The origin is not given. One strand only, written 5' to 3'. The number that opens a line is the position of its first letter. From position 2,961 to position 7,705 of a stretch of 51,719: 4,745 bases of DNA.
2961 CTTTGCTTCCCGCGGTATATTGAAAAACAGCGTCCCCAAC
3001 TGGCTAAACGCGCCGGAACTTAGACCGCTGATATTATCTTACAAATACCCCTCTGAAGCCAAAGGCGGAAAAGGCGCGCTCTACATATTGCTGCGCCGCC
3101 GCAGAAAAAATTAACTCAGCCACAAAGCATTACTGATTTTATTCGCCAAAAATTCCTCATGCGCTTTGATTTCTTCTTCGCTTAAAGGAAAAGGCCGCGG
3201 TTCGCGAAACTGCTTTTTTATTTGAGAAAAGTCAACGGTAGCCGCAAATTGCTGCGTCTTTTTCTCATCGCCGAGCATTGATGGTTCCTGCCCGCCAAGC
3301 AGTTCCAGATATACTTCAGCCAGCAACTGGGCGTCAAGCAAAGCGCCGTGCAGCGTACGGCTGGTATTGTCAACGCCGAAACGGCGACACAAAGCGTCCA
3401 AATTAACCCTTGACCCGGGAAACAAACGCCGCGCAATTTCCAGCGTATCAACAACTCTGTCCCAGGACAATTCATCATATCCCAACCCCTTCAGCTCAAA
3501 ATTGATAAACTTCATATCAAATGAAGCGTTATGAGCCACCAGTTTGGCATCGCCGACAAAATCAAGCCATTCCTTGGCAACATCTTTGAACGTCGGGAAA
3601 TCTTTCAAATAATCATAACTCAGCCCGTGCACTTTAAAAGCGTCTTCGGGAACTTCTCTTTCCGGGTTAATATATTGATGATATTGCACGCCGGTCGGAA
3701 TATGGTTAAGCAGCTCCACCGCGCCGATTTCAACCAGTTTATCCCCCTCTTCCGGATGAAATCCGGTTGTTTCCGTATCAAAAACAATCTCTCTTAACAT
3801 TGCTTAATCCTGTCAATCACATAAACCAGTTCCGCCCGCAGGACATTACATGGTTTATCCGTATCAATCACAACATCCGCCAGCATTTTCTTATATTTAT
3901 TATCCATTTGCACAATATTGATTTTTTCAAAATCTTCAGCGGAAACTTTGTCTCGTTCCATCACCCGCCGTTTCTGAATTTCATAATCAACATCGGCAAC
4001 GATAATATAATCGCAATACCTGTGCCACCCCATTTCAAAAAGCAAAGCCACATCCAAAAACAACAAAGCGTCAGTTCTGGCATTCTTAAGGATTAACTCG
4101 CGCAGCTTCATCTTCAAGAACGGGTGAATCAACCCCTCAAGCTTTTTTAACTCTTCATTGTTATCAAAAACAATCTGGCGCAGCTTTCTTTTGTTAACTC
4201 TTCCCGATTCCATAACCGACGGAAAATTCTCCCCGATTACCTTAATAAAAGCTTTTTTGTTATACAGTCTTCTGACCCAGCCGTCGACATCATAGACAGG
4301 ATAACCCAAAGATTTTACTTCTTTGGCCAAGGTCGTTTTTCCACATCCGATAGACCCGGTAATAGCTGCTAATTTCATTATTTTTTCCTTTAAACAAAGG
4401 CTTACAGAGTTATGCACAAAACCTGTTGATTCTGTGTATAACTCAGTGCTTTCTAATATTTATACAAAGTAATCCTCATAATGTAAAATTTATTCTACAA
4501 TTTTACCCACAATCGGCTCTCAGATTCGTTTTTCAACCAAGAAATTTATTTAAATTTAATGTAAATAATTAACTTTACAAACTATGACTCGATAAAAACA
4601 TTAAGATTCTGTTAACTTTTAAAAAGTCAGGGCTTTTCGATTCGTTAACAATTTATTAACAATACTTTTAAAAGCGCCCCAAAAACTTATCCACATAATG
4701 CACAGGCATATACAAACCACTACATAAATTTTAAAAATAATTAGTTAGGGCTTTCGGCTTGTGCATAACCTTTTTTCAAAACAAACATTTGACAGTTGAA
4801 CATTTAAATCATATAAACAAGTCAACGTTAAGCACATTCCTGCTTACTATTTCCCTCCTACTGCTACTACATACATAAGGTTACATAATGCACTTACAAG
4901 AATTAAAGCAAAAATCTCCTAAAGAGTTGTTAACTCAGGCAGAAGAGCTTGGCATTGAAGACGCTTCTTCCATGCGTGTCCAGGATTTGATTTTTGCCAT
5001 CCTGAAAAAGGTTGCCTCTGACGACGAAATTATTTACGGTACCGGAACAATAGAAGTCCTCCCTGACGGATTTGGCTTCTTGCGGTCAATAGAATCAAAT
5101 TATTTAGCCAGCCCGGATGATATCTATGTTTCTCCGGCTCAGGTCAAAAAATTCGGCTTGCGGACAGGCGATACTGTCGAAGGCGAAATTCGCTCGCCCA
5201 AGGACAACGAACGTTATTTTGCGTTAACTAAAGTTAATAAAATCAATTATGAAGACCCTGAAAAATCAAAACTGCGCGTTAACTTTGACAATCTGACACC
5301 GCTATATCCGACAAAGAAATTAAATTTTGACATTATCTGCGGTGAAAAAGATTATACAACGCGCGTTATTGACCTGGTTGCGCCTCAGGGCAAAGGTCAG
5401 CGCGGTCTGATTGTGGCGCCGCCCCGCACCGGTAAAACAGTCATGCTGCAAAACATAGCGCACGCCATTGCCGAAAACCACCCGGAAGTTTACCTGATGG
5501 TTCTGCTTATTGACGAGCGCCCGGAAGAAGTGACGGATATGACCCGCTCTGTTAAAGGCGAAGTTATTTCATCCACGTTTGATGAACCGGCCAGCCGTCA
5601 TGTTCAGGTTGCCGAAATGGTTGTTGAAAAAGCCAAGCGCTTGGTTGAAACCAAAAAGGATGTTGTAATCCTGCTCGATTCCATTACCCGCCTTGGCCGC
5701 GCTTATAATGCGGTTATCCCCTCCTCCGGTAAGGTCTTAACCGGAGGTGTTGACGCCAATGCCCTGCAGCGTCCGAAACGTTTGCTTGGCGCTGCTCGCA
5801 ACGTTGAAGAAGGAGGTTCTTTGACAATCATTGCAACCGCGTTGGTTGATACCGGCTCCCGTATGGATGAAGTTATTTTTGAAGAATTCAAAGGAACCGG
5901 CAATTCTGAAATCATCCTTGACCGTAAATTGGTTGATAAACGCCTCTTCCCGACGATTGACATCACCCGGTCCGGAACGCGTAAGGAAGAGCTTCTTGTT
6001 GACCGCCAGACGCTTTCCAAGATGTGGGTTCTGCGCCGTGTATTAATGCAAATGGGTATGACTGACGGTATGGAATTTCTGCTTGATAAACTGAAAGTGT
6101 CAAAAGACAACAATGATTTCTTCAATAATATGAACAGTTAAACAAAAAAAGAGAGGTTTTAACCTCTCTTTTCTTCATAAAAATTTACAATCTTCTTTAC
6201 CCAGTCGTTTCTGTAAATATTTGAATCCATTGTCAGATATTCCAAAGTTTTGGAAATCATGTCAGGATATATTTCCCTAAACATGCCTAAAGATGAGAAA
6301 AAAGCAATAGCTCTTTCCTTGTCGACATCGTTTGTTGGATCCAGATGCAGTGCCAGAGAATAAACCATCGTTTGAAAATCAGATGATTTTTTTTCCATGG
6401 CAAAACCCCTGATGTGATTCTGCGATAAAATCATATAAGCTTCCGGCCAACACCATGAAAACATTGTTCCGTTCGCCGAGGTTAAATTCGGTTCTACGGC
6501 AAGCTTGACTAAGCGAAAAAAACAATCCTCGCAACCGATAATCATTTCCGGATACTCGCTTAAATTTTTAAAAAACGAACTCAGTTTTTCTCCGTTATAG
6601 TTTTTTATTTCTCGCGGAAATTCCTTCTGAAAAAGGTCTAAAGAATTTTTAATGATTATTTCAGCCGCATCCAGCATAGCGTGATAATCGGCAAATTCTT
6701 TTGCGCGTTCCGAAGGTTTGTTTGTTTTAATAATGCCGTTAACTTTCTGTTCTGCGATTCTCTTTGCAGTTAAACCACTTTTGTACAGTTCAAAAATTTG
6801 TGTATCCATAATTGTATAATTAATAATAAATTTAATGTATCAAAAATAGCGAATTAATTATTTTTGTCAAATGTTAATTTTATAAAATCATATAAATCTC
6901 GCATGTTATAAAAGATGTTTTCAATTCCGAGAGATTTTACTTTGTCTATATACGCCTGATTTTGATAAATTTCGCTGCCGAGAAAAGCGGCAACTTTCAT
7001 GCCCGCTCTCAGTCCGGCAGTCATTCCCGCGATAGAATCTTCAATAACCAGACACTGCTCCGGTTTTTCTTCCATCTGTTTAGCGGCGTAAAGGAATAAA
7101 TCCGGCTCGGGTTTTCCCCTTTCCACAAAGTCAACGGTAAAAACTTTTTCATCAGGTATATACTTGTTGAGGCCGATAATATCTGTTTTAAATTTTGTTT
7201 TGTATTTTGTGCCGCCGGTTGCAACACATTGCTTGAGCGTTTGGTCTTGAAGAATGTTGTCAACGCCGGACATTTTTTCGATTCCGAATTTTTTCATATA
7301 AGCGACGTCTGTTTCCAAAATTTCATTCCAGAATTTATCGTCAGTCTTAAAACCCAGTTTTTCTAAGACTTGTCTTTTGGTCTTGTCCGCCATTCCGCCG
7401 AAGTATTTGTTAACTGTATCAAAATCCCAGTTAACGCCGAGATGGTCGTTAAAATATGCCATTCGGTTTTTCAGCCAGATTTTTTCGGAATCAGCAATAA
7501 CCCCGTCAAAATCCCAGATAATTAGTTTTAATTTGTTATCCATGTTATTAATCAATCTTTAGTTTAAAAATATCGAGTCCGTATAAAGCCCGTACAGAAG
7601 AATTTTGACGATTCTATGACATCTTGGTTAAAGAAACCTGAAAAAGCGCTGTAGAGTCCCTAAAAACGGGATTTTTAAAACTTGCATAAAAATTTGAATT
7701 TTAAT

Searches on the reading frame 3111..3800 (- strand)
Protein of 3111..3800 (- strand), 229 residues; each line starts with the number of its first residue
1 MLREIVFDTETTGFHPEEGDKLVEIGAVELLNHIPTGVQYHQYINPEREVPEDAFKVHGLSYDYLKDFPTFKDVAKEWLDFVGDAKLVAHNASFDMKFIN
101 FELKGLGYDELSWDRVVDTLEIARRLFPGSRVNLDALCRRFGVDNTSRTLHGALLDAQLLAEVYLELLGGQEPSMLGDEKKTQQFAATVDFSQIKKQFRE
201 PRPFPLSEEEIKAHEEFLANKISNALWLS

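Call 8: search_protein_families(library=pfam, proteins=[window:3111-3800:-])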
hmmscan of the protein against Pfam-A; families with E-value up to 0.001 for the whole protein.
window:3111-3800:- (229 aa): 2 families
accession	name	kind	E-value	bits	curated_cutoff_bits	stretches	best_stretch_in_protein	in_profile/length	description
PF00929.31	RNase_T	-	2.3e-36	126.3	24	1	5-164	1-164/164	Exonuclease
PF13482.12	RNase_H_2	-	0.00022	21.7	22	0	6-153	2-125/165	RNase_H superfamily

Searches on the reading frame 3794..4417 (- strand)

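Call 8: search_protein_families(library=pfam, proteins=[window:3794-4417:-])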
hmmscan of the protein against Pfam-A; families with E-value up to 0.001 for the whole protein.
window:3794-4417:- (207 aa): 4 families
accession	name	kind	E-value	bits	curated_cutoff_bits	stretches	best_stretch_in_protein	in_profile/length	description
PF01121.26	CoaE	-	7.5e-37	127.2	27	1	18-187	4-175/180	Dephospho-CoA kinase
PF13521.12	AAA_28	-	3.9e-05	24.3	27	1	18-134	3-92/164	AAA domain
PF13238.12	AAA_18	-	6.3e-05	23.9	29.4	1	19-163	3-119/128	AAA domain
PF13189.12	Cytidylate_kin2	-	0.00033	21.3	28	0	18-181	3-156/176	Cytidylate kinase-like family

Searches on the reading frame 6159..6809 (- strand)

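Call 8: search_protein_families(library=pfam, proteins=[window:6159-6809:-])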
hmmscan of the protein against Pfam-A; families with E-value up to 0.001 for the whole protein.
window:6159-6809:- (216 aa): 0 families

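Call 38: search_protein_families(library=pfam, proteins=[window:6159-6809:-], max_evalue=0.01)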
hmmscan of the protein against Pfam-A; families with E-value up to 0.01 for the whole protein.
window:6159-6809:- (216 aa): 1 family
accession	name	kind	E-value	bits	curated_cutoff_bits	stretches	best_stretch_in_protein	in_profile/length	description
PF12846.13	AAA_10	-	0.008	15.7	27.5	0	158-207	282-332/362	AAA-like domain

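Call 41: search_protein_families(library=ncbifam, proteins=[window:6159-6809:-], max_evalue=0.01)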
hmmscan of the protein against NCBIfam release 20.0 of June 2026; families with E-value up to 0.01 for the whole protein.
window:6159-6809:- (216 aa): 1 family
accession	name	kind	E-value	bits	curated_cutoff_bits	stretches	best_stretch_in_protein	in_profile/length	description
TIGR03261.1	phnS2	equivalog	0.0029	16.8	392.75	1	22-82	249-309/334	putative 2-aminoethylphosphonate ABC transporter substrate-binding protein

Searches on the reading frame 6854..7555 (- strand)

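Call 8: search_protein_families(library=pfam, proteins=[window:6854-7555:-])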
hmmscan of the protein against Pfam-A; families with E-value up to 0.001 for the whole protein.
window:6854-7555:- (233 aa): 3 families
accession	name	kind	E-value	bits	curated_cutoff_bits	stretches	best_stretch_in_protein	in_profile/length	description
PF13419.12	HAD_2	-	4.9e-22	79.3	23.8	1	12-190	1-177/178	Haloacid dehalogenase-like hydrolase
PF00702.32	Hydrolase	-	9.8e-18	65.7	26.4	1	10-185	2-191/191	haloacid dehalogenase-like hydrolase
PF13242.12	Hydrolase_like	-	1.6e-05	25.1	22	1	146-190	2-47/75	HAD-hyrolase-like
